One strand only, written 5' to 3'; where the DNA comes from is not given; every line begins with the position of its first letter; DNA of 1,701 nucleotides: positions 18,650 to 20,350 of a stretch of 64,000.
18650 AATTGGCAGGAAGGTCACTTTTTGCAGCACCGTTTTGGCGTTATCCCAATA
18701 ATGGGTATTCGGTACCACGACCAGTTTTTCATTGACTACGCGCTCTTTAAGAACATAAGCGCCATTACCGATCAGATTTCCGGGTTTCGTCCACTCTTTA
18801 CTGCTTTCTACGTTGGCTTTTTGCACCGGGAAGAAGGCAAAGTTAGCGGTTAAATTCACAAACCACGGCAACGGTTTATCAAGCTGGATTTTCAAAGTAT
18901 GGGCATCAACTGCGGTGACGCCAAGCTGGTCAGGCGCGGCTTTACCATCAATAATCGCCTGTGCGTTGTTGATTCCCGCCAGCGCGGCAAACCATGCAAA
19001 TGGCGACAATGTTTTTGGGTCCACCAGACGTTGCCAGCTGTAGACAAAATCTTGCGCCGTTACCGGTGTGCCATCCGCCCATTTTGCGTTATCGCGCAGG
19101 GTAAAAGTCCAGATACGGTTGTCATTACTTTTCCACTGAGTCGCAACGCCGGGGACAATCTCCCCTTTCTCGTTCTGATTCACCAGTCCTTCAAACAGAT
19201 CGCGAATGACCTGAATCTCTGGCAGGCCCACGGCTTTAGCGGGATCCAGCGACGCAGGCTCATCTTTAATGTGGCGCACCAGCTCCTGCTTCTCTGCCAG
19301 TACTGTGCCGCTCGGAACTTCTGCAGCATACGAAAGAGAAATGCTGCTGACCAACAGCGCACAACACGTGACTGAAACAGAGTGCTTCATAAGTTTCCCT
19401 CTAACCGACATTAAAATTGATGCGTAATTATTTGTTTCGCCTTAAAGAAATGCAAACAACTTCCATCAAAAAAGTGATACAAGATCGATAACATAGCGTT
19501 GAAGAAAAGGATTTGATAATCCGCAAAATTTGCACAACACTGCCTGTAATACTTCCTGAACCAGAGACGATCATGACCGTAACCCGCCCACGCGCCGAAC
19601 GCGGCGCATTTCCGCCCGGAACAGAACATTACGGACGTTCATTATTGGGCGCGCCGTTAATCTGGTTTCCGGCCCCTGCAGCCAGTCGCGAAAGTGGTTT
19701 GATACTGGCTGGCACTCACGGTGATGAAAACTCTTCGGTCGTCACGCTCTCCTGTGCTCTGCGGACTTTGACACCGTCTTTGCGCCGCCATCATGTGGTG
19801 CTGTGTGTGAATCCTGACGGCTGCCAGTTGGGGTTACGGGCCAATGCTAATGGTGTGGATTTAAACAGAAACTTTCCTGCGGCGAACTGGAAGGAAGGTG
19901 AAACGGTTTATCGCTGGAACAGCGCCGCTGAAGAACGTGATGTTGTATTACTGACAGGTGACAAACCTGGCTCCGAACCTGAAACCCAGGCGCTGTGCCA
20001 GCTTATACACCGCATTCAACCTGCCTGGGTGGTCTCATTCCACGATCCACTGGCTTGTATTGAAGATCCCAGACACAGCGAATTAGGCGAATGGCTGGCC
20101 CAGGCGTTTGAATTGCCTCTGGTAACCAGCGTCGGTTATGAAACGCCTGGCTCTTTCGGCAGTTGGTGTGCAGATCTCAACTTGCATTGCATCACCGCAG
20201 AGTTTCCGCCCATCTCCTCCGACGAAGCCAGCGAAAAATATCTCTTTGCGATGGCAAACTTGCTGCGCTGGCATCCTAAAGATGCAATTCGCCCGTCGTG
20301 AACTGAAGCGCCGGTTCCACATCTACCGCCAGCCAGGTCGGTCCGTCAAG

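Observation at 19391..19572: mppA and mpaA are directly divergent; the pgrR/ycjY block expected from K-12 is absent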

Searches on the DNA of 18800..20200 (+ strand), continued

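Call 23: get_annotated_region(hit=H50, flank=2500)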
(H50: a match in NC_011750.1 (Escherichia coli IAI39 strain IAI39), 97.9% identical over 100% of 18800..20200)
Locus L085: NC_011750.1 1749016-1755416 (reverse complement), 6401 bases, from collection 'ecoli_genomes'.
description: Escherichia coli IAI39, complete sequence
organism: Escherichia coli IAI39 strain IAI39 (NCBI taxid 585057)
replicon: chromosome; assembly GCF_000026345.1
host: -; source: -; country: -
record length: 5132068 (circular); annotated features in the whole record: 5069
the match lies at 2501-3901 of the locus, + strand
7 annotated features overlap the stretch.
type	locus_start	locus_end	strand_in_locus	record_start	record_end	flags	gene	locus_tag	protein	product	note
CDS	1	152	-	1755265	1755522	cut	ynaJ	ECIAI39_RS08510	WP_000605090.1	DUF2534 family protein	-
CDS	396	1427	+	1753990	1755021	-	ynaI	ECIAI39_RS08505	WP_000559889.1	low conductance mechanosensitive channel YnaI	-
CDS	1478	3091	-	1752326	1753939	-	mppA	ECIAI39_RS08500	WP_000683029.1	murein tripeptide ABC transporter substrate-binding protein MppA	-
CDS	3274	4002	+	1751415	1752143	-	mpaA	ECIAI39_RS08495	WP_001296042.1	murein tripeptide amidase MpaA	-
CDS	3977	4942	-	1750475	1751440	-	ycjG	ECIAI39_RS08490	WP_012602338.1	L-Ala-D/L-Glu epimerase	-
CDS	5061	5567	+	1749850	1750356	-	tpx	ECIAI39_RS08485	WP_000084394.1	thiol peroxidase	-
CDS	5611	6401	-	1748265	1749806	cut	tyrR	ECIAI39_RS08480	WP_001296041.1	transcriptional regulator TyrR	-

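Call 24: get_annotated_region(hit=H58, flank=2500)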
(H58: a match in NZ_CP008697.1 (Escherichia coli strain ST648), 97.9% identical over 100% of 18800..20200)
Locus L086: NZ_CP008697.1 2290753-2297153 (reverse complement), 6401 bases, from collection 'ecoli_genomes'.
description: Escherichia coli strain ST648 isolate Pleural Effusion of Patients with Empyema Thoracis chromosome, complete genome
organism: Escherichia coli strain ST648 (NCBI taxid 562)
replicon: chromosome; assembly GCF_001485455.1
host: Homo sapiens; source: Pleural Effusion; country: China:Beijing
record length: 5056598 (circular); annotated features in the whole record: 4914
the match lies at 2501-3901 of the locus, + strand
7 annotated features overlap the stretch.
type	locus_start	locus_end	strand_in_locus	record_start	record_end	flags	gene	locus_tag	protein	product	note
CDS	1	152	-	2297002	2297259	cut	ynaJ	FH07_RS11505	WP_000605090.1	DUF2534 family protein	-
CDS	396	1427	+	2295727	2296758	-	ynaI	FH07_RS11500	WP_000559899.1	low conductance mechanosensitive channel YnaI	-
CDS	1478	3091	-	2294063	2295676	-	mppA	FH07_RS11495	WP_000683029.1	murein tripeptide ABC transporter substrate-binding protein MppA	-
CDS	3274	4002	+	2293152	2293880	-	mpaA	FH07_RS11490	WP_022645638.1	murein tripeptide amidase MpaA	-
CDS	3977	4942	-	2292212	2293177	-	ycjG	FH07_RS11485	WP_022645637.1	L-Ala-D/L-Glu epimerase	-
CDS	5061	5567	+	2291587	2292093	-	tpx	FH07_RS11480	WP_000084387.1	thiol peroxidase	-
CDS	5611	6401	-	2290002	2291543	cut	tyrR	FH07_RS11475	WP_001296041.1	transcriptional regulator TyrR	-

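Call 25: get_annotated_region(hit=H39, flank=2500)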
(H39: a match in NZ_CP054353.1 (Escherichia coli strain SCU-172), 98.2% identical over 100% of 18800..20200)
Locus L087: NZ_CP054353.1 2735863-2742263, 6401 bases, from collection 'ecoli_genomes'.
description: Escherichia coli strain SCU-172 chromosome, complete genome
organism: Escherichia coli strain SCU-172 (NCBI taxid 562)
replicon: chromosome; assembly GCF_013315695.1
host: Homo sapiens; source: rectal swab from healthy college student; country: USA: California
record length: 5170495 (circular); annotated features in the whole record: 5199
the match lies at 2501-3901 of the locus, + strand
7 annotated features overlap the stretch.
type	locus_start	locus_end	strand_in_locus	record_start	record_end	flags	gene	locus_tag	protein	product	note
CDS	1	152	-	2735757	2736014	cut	ynaJ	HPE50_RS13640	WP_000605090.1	DUF2534 family protein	-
CDS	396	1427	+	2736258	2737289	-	ynaI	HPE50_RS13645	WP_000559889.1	low conductance mechanosensitive channel YnaI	-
CDS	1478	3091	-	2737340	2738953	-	mppA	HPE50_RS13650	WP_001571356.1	murein tripeptide ABC transporter substrate-binding protein MppA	-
CDS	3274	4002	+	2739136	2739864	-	mpaA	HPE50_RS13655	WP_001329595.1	murein tripeptide amidase MpaA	-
CDS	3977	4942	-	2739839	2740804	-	ycjG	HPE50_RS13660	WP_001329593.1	L-Ala-D/L-Glu epimerase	-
CDS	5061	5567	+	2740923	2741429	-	tpx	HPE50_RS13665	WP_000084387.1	thiol peroxidase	-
CDS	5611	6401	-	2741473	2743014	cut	tyrR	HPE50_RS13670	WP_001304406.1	transcriptional regulator TyrR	-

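Call 26: get_annotated_region(hit=H47, flank=2500)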
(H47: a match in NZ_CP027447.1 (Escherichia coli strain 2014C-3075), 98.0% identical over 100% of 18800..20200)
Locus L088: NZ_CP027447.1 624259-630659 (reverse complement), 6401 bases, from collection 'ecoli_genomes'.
description: Escherichia coli strain 2014C-3075 chromosome, complete genome
organism: Escherichia coli strain 2014C-3075 (NCBI taxid 562)
replicon: chromosome; assembly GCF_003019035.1
host: Homo sapiens; source: stool; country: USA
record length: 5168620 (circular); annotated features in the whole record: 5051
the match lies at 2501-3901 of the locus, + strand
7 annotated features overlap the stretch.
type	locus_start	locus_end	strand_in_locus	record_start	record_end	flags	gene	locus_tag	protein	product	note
CDS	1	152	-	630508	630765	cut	ynaJ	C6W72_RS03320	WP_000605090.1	DUF2534 family protein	-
CDS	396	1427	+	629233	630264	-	ynaI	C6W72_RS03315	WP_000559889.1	low conductance mechanosensitive channel YnaI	-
CDS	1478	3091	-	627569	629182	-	mppA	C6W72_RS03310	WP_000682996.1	murein tripeptide ABC transporter substrate-binding protein MppA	-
CDS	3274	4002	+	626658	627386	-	mpaA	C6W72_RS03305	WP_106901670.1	murein tripeptide amidase MpaA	-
CDS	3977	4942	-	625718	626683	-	ycjG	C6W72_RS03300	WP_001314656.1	L-Ala-D/L-Glu epimerase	-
CDS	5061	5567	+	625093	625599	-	tpx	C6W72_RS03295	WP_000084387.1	thiol peroxidase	-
CDS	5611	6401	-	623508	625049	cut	tyrR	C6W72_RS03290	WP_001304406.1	transcriptional regulator TyrR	-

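Call 27: get_annotated_region(hit=H45, flank=2500)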
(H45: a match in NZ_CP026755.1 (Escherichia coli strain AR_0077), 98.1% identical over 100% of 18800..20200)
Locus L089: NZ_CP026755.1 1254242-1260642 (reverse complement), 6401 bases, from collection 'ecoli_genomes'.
description: Escherichia coli strain AR_0077 chromosome, complete genome
organism: Escherichia coli strain AR_0077 (NCBI taxid 562)
replicon: chromosome; assembly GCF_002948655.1
host: missing; source: missing; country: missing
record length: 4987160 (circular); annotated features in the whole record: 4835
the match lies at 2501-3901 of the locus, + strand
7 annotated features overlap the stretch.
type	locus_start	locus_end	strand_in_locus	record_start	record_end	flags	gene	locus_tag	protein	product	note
CDS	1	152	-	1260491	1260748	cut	ynaJ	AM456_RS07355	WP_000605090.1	DUF2534 family protein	-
CDS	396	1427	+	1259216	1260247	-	ynaI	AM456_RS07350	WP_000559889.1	low conductance mechanosensitive channel YnaI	-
CDS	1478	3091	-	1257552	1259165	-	mppA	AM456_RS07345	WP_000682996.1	murein tripeptide ABC transporter substrate-binding protein MppA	-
CDS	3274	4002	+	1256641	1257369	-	mpaA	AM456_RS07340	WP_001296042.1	murein tripeptide amidase MpaA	-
CDS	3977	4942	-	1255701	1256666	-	ycjG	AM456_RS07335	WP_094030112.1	L-Ala-D/L-Glu epimerase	-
CDS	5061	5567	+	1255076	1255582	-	tpx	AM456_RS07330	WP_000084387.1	thiol peroxidase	-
CDS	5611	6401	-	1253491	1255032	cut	tyrR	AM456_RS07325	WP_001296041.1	transcriptional regulator TyrR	-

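Call 28: get_annotated_region(hit=H32, flank=2500)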
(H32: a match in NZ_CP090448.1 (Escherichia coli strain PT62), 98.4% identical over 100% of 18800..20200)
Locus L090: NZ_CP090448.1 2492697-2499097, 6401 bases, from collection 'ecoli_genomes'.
description: Escherichia coli strain PT62 chromosome, complete genome
organism: Escherichia coli strain PT62 (NCBI taxid 562)
replicon: chromosome; assembly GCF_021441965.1
host: -; source: pigeon; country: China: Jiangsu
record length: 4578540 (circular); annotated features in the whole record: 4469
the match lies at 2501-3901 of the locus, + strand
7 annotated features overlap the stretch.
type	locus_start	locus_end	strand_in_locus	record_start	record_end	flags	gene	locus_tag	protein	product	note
CDS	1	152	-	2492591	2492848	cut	ynaJ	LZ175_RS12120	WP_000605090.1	DUF2534 family protein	-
CDS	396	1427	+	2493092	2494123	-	ynaI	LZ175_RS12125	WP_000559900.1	low conductance mechanosensitive channel YnaI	-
CDS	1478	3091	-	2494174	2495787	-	mppA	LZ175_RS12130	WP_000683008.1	murein tripeptide ABC transporter substrate-binding protein MppA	-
CDS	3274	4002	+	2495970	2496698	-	mpaA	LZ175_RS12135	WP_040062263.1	murein tripeptide amidase MpaA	-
CDS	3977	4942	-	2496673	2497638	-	ycjG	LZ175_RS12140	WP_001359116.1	L-Ala-D/L-Glu epimerase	-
CDS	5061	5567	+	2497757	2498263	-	tpx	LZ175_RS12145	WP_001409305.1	thiol peroxidase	-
CDS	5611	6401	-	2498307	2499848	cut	tyrR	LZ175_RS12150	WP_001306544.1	transcriptional regulator TyrR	-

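Call 29: get_annotated_region(hit=H35, flank=2500)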
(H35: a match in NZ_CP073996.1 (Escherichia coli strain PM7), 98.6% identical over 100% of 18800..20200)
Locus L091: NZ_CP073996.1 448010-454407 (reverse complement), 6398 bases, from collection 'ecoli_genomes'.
description: Escherichia coli strain PM7 chromosome, complete genome
organism: Escherichia coli strain PM7 (NCBI taxid 562)
replicon: chromosome; assembly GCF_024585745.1
host: Pig; source: Rectal Swab; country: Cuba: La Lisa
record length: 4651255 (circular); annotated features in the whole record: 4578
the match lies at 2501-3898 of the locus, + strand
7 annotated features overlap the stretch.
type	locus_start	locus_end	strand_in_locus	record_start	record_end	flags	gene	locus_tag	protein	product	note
CDS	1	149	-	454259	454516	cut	ynaJ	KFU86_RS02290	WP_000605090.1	DUF2534 family protein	-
CDS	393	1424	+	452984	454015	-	ynaI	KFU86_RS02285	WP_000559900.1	low conductance mechanosensitive channel YnaI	-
CDS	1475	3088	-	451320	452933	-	mppA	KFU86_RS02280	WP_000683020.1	murein tripeptide ABC transporter substrate-binding protein MppA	-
CDS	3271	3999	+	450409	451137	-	mpaA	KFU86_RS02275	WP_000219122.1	murein tripeptide amidase MpaA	-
CDS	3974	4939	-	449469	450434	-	ycjG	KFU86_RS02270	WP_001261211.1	L-Ala-D/L-Glu epimerase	-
CDS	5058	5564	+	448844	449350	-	tpx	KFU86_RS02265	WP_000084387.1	thiol peroxidase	-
CDS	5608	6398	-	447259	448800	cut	tyrR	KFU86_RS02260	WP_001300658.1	transcriptional regulator TyrR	-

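Call 30: get_annotated_region(hit=H38, flank=2500)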
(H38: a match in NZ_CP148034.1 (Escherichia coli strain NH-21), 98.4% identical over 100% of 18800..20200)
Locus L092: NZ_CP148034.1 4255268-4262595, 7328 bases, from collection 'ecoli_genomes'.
description: Escherichia coli strain NH-21 chromosome, complete genome
organism: Escherichia coli strain NH-21 (NCBI taxid 562)
replicon: chromosome; assembly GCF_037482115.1
host: -; source: -; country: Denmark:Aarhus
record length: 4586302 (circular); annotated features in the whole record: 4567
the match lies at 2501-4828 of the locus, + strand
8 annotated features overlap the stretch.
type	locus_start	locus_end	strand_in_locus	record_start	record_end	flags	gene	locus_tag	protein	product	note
CDS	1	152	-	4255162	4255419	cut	ynaJ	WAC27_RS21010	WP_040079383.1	DUF2534 family protein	-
CDS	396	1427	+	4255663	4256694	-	ynaI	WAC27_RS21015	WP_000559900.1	low conductance mechanosensitive channel YnaI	-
CDS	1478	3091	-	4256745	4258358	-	mppA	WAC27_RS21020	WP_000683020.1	murein tripeptide ABC transporter substrate-binding protein MppA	-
CDS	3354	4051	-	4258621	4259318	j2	-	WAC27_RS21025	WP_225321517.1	IS1 family transposase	programmed frameshift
CDS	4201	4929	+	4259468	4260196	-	mpaA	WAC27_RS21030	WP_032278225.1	murein tripeptide amidase MpaA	-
CDS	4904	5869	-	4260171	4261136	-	ycjG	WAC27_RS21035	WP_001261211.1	L-Ala-D/L-Glu epimerase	-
CDS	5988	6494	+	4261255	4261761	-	tpx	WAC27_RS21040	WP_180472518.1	thiol peroxidase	-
CDS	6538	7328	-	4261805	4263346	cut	tyrR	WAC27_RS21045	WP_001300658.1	transcriptional regulator TyrR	-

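Call 51: search_dna_similar(query=window:19418-19507:+, collection=ecoli_genomes, mode=near, max_rows=60, rows=best)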
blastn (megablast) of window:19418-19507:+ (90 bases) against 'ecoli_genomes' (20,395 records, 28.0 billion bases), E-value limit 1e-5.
Records with a match: 5418; places in all: 5587; records where one place covers at least 80% of the query: 191.
Genomes with a match: 5418 of 5426; with a place that covers at least 80% of the query: 191. Places per genome that has any: lowest 1, median 1, highest 2. On chromosomes: 5581 places; on plasmids: 6.
Best place of each record, by identity: >=99% 3036; 95-99% 2212; 90-95% 170.
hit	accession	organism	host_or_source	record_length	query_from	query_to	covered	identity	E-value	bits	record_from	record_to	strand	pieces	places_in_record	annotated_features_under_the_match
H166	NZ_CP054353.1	Escherichia coli strain SCU-172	Homo sapiens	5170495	1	90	100%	100.0%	7e-39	167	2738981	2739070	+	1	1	none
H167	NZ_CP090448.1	Escherichia coli strain PT62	pigeon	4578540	1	90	100%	100.0%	7e-39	167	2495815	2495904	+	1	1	none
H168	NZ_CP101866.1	Escherichia coli strain LP5-1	pigeon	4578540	1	90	100%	100.0%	7e-39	167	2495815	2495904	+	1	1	none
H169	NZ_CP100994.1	Escherichia coli strain ET201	Hoplobatrachus rugulosus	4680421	1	90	100%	100.0%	7e-39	167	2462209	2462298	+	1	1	none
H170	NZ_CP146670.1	Escherichia coli strain MS 21-1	Homo sapiens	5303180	1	90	100%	100.0%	7e-39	167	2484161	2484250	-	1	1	none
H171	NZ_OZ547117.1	Escherichia coli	Homo sapiens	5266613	1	90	100%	100.0%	7e-39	167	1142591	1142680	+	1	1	none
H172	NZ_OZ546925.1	Escherichia coli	Homo sapiens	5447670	1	90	100%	100.0%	7e-39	167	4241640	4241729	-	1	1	none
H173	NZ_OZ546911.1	Escherichia coli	Homo sapiens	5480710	1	90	100%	100.0%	7e-39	167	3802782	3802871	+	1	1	none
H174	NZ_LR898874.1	Escherichia coli strain MSB1_4I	Homo sapiens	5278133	1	90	100%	100.0%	7e-39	167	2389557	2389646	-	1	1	none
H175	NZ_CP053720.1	Escherichia coli strain CP131_Sichuan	pig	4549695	1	90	100%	98.9%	3e-37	161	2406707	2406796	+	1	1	none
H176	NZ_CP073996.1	Escherichia coli strain PM7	Pig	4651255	1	90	100%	98.9%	3e-37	161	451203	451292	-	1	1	none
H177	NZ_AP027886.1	Escherichia coli strain 2018-05-5CC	Homo sapiens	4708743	1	90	100%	98.9%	3e-37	161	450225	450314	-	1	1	none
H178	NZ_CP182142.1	Escherichia coli strain CUPF09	Pig Feces, Farm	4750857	1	90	100%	98.9%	3e-37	161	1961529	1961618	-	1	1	none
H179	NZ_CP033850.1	Escherichia coli strain FDAARGOS_497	Homo sapiens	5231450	1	90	100%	97.8%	2e-35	156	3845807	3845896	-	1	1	none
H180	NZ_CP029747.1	Escherichia coli strain 2016C-3878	Homo sapiens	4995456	1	90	100%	97.8%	2e-35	156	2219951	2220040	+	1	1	none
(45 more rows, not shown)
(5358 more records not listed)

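Call 52: get_annotated_region(hit=H2, flank=4500)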
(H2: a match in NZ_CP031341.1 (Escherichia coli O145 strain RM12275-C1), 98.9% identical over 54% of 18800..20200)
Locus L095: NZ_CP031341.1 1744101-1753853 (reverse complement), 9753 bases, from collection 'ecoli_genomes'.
description: Escherichia coli O145 strain RM12275-C1 chromosome, complete genome
organism: Escherichia coli O145 strain RM12275-C1 (NCBI taxid 1055538)
replicon: chromosome; assembly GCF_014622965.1
host: missing; source: -; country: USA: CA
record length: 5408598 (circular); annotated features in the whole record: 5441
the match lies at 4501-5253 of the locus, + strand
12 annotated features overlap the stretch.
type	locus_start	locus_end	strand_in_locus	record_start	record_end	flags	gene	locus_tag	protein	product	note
CDS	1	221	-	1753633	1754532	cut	pgrR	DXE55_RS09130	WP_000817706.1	DNA-binding transcriptional regulator PgrR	-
CDS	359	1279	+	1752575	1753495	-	-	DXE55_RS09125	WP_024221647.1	alpha/beta hydrolase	-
CDS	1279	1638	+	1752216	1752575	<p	-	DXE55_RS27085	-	alpha/beta hydrolase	internal stop; incomplete; partial in the middle of a contig; missing C-terminus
CDS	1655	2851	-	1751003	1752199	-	-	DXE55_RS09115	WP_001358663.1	IS110-like element ISEc20 family transposase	-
CDS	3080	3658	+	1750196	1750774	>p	-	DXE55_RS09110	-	alpha/beta hydrolase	incomplete; partial in the middle of a contig; missing N-terminus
CDS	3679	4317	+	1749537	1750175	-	-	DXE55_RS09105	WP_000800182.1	SDR family oxidoreductase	-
CDS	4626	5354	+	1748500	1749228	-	mpaA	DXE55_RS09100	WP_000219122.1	murein tripeptide amidase MpaA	-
CDS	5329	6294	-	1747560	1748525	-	ycjG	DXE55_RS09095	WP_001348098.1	L-Ala-D/L-Glu epimerase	-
CDS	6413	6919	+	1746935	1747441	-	tpx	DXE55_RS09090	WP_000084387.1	thiol peroxidase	-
CDS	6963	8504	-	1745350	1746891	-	tyrR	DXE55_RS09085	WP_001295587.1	transcriptional regulator TyrR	-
CDS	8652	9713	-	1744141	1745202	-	ycjF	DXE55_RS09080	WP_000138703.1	YcjF family protein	-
CDS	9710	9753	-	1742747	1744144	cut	ycjX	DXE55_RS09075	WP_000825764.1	YcjX family protein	-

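Call 53: get_annotated_region(hit=H3, flank=4500)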
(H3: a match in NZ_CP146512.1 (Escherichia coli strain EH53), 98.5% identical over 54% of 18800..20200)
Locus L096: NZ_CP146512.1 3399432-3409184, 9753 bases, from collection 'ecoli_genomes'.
description: Escherichia coli strain EH53 chromosome, complete genome
organism: Escherichia coli strain EH53 (NCBI taxid 562)
replicon: chromosome; assembly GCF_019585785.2
host: Homo sapiens; source: feces; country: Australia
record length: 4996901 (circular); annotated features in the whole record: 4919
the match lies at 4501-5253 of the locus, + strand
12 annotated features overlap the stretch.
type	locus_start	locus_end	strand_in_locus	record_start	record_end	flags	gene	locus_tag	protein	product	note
CDS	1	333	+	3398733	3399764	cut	ynaI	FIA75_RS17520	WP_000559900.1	low conductance mechanosensitive channel YnaI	-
CDS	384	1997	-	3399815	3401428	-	mppA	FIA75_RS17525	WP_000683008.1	murein tripeptide ABC transporter substrate-binding protein MppA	-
CDS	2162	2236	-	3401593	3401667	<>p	-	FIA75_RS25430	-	epoxyqueuosine reductase QueH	incomplete; partial in the middle of a contig; missing N-terminus and C-terminus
CDS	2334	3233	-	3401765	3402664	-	pgrR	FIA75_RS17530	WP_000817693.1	DNA-binding transcriptional regulator PgrR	-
CDS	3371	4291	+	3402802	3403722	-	ycjY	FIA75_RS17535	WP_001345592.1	alpha/beta hydrolase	-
CDS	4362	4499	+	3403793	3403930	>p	-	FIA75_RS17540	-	NAD-dependent dehydratase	incomplete; partial in the middle of a contig; missing C-terminus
CDS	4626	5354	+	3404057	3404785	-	mpaA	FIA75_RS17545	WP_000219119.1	murein tripeptide amidase MpaA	-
CDS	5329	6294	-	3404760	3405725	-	ycjG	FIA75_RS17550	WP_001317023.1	L-Ala-D/L-Glu epimerase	-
CDS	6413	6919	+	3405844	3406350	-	tpx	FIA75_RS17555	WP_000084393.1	thiol peroxidase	-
CDS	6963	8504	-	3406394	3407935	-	tyrR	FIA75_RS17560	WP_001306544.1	transcriptional regulator TyrR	-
CDS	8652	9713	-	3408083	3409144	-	ycjF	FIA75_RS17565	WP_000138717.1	YcjF family protein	-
CDS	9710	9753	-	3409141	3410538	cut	ycjX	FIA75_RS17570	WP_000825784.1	YcjX family protein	-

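Call 54: get_annotated_region(hit=H4, flank=4500)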
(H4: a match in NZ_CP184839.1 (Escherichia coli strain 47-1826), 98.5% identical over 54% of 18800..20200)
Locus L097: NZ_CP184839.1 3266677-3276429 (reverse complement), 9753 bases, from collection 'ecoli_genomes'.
description: Escherichia coli strain 47-1826 chromosome, complete genome
organism: Escherichia coli strain 47-1826 (NCBI taxid 562)
replicon: chromosome; assembly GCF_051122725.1
host: Broiler chicken; source: Ceca; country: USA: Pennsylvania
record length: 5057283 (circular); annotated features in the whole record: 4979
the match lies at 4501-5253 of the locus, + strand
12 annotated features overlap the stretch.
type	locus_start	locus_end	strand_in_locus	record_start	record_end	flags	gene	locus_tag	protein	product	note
CDS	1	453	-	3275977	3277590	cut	mppA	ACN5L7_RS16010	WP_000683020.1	murein tripeptide ABC transporter substrate-binding protein MppA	-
CDS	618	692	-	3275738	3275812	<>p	-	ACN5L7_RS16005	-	epoxyqueuosine reductase QueH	incomplete; partial in the middle of a contig; missing N-terminus and C-terminus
CDS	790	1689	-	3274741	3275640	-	pgrR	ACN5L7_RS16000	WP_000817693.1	DNA-binding transcriptional regulator PgrR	-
CDS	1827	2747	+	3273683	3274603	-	-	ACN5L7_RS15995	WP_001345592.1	alpha/beta hydrolase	-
CDS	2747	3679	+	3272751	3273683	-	-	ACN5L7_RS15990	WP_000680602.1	alpha/beta hydrolase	-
CDS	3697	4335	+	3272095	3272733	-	-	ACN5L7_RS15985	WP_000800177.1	SDR family oxidoreductase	-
CDS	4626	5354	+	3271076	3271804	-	mpaA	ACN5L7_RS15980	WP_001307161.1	murein tripeptide amidase MpaA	-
CDS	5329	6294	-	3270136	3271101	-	ycjG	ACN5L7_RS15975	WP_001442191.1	L-Ala-D/L-Glu epimerase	-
CDS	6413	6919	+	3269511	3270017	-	tpx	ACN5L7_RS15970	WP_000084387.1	thiol peroxidase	-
CDS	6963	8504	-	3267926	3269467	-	tyrR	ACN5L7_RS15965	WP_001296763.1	transcriptional regulator TyrR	-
CDS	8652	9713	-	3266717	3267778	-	ycjF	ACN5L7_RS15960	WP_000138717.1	YcjF family protein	-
CDS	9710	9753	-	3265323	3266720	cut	ycjX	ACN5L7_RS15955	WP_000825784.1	YcjX family protein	-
